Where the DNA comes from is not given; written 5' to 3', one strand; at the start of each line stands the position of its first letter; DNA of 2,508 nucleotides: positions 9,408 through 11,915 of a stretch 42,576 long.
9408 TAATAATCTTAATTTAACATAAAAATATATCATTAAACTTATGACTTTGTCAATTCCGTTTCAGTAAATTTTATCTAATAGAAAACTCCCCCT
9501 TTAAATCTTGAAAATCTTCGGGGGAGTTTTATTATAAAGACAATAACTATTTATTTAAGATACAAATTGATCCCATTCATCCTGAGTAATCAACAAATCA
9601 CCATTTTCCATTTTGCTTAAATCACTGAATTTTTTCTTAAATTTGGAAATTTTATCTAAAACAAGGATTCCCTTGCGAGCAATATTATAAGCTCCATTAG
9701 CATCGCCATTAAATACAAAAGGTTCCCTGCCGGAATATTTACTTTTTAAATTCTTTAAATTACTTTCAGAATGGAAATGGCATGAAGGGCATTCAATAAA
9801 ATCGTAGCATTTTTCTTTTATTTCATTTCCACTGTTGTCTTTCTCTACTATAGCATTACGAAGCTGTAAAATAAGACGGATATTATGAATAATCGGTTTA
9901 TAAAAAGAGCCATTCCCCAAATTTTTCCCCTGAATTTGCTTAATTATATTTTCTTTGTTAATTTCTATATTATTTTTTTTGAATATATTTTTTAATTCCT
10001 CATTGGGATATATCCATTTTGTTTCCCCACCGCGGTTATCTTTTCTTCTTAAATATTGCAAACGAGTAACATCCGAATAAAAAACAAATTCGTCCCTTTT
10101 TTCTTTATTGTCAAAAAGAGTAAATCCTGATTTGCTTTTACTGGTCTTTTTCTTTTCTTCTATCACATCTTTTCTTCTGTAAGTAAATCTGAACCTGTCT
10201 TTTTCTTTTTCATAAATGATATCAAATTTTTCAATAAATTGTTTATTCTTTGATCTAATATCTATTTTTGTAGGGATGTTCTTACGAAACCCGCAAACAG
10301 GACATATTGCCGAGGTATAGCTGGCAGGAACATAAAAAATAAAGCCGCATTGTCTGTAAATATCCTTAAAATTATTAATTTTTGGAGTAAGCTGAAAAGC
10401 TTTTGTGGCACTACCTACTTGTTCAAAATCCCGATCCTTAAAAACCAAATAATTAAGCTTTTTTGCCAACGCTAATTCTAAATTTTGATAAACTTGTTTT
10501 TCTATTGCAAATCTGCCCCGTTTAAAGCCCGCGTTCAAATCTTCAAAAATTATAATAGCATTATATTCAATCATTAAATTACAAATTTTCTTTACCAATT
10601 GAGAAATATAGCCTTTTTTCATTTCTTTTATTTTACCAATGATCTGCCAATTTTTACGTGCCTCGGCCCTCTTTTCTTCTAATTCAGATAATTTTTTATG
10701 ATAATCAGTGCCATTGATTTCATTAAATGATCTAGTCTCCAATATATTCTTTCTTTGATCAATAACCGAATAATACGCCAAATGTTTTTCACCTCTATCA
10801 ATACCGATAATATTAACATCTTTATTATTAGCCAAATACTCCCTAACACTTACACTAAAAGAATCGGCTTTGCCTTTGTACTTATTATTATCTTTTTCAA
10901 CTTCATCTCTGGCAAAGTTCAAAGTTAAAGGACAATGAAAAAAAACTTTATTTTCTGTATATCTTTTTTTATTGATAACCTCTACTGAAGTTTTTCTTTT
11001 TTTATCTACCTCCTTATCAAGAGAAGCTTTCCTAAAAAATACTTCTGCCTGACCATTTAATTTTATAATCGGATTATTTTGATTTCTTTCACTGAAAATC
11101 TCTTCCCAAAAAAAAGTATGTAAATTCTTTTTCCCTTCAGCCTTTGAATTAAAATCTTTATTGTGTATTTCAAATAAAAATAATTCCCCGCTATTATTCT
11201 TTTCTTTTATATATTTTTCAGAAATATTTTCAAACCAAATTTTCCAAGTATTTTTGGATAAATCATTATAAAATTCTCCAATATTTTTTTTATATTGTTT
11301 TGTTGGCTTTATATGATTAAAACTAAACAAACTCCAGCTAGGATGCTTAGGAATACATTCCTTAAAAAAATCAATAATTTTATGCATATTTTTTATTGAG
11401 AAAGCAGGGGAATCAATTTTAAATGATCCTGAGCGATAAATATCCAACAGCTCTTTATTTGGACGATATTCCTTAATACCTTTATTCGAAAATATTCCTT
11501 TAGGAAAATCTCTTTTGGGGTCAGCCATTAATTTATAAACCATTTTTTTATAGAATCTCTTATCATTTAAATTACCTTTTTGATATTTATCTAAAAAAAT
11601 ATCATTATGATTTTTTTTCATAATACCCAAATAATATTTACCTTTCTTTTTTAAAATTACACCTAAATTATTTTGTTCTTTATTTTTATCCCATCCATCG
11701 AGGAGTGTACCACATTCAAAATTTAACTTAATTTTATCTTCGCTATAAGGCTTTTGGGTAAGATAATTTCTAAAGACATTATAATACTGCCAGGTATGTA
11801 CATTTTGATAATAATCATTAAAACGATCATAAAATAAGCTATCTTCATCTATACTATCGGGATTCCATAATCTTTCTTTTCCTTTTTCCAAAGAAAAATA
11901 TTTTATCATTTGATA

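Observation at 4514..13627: Complete, apparently active type V-A CRISPR-Cas12a locus with a 46-spacer array in a CPR-like genome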

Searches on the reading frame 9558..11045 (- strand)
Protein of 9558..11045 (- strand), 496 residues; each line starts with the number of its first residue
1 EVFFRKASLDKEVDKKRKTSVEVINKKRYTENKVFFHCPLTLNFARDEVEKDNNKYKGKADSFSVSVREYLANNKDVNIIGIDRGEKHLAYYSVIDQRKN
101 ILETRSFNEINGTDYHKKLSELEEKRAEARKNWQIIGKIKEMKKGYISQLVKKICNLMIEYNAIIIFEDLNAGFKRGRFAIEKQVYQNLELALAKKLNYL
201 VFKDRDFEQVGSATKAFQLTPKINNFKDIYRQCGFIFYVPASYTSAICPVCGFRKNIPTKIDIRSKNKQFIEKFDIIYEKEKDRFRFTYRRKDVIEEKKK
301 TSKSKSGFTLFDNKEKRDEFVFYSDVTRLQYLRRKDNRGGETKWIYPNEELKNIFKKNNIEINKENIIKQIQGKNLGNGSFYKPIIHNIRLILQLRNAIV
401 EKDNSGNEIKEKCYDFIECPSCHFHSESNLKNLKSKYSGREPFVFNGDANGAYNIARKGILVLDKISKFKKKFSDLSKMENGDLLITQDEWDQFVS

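Call 17: search_solved_structures(query=window:9558-11045:-, show_alignments=3)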
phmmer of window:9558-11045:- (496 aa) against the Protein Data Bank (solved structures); distinct sequences matched with E-value up to 0.001: 26.
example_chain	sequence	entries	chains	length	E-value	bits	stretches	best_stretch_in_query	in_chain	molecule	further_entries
5ng6_A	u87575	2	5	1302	1.3e-79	271.3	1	9-469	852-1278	CRISPR-associated endonuclease Cpf1 | CRISPR-associated endonuclease Cas12a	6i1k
5mga_A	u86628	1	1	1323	1.4e-79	271.2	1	9-469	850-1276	CRISPR-associated endonuclease Cpf1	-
6i1l_A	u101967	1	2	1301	3.1e-79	270.1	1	9-469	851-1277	CRISPR-associated endonuclease Cas12a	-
6gtc_A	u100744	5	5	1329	3.3e-79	270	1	9-469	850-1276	CRISPR-associated endonuclease Cas12a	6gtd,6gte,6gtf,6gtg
8y0b_A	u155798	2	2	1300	7e-79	268.9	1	9-469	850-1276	CRISPR-associated endonuclease Cas12a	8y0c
9mkt_A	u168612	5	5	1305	8.9e-79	268.5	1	9-469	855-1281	CRISPR-associated endonuclease Cas12a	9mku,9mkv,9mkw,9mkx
5nfv_A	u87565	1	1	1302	1.5e-78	267.8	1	9-469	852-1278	CRISPR-associated endonuclease Cpf1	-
8qwd_A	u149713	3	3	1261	2.5e-76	260.5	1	15-495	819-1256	ReChb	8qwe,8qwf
8kgf_A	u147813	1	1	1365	4.9e-66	226.5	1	16-468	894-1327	CRISPR-associated endonuclease Cas12a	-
6iv6_A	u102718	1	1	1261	4.7e-65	223.3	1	13-478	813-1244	nuclease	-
8sfh_A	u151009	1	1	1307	1.7e-61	211.5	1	17-482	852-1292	CRISPR-associated endonuclease Cas12a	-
9cjh_A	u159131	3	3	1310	1.7e-61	211.5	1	17-482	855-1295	CRISPR-associated endonuclease Cas12a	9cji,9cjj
5b43_A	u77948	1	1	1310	1.7e-61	211.5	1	17-482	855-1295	CRISPR-associated endonuclease Cpf1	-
5xh6_A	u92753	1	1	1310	1.7e-61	211.5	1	17-482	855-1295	CRISPR-associated endonuclease Cpf1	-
5xh7_A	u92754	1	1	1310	1.7e-61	211.5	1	17-482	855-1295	CRISPR-associated endonuclease Cpf1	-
8h9d_B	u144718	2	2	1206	3.5e-60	207.2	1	19-469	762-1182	Cas12A | Lb2Cas12a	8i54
8h9d_A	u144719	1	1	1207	3.6e-60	207.2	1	19-469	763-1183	Cas12A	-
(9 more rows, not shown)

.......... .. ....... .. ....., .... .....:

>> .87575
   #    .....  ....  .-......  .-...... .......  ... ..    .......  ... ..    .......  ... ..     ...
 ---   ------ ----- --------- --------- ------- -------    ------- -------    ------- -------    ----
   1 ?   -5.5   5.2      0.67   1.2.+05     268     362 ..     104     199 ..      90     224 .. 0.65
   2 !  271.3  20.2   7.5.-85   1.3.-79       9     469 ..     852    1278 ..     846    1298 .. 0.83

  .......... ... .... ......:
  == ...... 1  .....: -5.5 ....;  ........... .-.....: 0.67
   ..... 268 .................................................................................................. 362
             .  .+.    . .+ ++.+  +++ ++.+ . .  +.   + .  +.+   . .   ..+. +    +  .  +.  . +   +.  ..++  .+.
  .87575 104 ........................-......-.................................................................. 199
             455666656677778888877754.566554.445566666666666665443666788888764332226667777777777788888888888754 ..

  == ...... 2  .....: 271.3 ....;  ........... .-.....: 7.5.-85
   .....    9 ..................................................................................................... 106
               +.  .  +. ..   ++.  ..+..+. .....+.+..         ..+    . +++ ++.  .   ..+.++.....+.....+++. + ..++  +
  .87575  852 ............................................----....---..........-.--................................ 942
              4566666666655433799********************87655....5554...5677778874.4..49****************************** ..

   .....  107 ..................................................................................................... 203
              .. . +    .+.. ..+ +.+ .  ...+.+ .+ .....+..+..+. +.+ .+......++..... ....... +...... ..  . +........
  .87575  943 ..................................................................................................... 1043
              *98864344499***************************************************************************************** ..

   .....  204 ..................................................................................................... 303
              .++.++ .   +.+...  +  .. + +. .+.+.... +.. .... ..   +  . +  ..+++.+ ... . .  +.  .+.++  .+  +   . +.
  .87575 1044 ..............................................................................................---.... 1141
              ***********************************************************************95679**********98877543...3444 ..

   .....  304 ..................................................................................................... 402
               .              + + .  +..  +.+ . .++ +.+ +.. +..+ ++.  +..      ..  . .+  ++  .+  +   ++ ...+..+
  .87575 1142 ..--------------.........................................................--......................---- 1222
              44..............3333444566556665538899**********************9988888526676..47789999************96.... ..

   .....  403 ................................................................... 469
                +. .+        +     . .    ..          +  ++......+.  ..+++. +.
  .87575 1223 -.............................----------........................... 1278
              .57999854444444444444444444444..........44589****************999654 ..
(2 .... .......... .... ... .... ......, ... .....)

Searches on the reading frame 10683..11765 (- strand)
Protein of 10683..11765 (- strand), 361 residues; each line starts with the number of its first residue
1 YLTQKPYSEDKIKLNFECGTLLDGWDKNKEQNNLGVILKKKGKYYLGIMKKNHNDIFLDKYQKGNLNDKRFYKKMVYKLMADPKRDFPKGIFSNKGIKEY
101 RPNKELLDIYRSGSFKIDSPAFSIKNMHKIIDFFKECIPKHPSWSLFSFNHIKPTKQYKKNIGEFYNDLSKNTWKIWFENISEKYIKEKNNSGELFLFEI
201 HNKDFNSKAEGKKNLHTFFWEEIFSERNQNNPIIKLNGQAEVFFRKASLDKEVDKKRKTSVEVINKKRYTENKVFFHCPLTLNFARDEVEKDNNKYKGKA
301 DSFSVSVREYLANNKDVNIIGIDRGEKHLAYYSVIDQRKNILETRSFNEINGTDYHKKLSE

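Call 18: search_solved_structures(query=window:10683-11765:-, show_alignments=3)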
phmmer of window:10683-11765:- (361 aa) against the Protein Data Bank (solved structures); distinct sequences matched with E-value up to 0.001: 26.
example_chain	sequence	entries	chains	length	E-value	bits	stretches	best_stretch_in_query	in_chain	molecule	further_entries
8qwd_A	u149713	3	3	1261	5.5e-85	289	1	1-359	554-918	ReChb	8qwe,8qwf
6iv6_A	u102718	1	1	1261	2.4e-79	270.5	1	1-351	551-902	nuclease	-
8y0b_A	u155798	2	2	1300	1.7e-77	264.4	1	1-359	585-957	CRISPR-associated endonuclease Cas12a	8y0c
6i1l_A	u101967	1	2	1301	1.7e-77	264.4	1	1-359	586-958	CRISPR-associated endonuclease Cas12a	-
5nfv_A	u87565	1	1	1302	1.7e-77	264.4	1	1-359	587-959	CRISPR-associated endonuclease Cpf1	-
5ng6_A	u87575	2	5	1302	1.7e-77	264.4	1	1-359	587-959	CRISPR-associated endonuclease Cpf1 | CRISPR-associated endonuclease Cas12a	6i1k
9mkt_A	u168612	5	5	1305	1.7e-77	264.4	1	1-359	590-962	CRISPR-associated endonuclease Cas12a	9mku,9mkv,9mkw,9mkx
6gtc_A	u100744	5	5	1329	1.8e-77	264.3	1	1-359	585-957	CRISPR-associated endonuclease Cas12a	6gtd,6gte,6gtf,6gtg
5mga_A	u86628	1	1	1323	1.9e-77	264.2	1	1-359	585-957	CRISPR-associated endonuclease Cpf1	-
8h9d_B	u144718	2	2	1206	1.9e-72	247.8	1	1-355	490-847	Cas12A | Lb2Cas12a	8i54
8h9d_A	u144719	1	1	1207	1.9e-72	247.8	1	1-355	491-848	Cas12A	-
9kwb_A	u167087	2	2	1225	3.8e-57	197.5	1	1-351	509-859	LbCas12a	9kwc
6nm9_B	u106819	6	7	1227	3.8e-57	197.5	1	1-351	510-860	Cpf1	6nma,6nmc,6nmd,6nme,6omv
6kl9_A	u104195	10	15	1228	3.8e-57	197.4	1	1-351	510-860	LbCas12a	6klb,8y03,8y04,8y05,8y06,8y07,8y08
5id6_A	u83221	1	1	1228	3.8e-57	197.4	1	1-351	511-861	Cpf1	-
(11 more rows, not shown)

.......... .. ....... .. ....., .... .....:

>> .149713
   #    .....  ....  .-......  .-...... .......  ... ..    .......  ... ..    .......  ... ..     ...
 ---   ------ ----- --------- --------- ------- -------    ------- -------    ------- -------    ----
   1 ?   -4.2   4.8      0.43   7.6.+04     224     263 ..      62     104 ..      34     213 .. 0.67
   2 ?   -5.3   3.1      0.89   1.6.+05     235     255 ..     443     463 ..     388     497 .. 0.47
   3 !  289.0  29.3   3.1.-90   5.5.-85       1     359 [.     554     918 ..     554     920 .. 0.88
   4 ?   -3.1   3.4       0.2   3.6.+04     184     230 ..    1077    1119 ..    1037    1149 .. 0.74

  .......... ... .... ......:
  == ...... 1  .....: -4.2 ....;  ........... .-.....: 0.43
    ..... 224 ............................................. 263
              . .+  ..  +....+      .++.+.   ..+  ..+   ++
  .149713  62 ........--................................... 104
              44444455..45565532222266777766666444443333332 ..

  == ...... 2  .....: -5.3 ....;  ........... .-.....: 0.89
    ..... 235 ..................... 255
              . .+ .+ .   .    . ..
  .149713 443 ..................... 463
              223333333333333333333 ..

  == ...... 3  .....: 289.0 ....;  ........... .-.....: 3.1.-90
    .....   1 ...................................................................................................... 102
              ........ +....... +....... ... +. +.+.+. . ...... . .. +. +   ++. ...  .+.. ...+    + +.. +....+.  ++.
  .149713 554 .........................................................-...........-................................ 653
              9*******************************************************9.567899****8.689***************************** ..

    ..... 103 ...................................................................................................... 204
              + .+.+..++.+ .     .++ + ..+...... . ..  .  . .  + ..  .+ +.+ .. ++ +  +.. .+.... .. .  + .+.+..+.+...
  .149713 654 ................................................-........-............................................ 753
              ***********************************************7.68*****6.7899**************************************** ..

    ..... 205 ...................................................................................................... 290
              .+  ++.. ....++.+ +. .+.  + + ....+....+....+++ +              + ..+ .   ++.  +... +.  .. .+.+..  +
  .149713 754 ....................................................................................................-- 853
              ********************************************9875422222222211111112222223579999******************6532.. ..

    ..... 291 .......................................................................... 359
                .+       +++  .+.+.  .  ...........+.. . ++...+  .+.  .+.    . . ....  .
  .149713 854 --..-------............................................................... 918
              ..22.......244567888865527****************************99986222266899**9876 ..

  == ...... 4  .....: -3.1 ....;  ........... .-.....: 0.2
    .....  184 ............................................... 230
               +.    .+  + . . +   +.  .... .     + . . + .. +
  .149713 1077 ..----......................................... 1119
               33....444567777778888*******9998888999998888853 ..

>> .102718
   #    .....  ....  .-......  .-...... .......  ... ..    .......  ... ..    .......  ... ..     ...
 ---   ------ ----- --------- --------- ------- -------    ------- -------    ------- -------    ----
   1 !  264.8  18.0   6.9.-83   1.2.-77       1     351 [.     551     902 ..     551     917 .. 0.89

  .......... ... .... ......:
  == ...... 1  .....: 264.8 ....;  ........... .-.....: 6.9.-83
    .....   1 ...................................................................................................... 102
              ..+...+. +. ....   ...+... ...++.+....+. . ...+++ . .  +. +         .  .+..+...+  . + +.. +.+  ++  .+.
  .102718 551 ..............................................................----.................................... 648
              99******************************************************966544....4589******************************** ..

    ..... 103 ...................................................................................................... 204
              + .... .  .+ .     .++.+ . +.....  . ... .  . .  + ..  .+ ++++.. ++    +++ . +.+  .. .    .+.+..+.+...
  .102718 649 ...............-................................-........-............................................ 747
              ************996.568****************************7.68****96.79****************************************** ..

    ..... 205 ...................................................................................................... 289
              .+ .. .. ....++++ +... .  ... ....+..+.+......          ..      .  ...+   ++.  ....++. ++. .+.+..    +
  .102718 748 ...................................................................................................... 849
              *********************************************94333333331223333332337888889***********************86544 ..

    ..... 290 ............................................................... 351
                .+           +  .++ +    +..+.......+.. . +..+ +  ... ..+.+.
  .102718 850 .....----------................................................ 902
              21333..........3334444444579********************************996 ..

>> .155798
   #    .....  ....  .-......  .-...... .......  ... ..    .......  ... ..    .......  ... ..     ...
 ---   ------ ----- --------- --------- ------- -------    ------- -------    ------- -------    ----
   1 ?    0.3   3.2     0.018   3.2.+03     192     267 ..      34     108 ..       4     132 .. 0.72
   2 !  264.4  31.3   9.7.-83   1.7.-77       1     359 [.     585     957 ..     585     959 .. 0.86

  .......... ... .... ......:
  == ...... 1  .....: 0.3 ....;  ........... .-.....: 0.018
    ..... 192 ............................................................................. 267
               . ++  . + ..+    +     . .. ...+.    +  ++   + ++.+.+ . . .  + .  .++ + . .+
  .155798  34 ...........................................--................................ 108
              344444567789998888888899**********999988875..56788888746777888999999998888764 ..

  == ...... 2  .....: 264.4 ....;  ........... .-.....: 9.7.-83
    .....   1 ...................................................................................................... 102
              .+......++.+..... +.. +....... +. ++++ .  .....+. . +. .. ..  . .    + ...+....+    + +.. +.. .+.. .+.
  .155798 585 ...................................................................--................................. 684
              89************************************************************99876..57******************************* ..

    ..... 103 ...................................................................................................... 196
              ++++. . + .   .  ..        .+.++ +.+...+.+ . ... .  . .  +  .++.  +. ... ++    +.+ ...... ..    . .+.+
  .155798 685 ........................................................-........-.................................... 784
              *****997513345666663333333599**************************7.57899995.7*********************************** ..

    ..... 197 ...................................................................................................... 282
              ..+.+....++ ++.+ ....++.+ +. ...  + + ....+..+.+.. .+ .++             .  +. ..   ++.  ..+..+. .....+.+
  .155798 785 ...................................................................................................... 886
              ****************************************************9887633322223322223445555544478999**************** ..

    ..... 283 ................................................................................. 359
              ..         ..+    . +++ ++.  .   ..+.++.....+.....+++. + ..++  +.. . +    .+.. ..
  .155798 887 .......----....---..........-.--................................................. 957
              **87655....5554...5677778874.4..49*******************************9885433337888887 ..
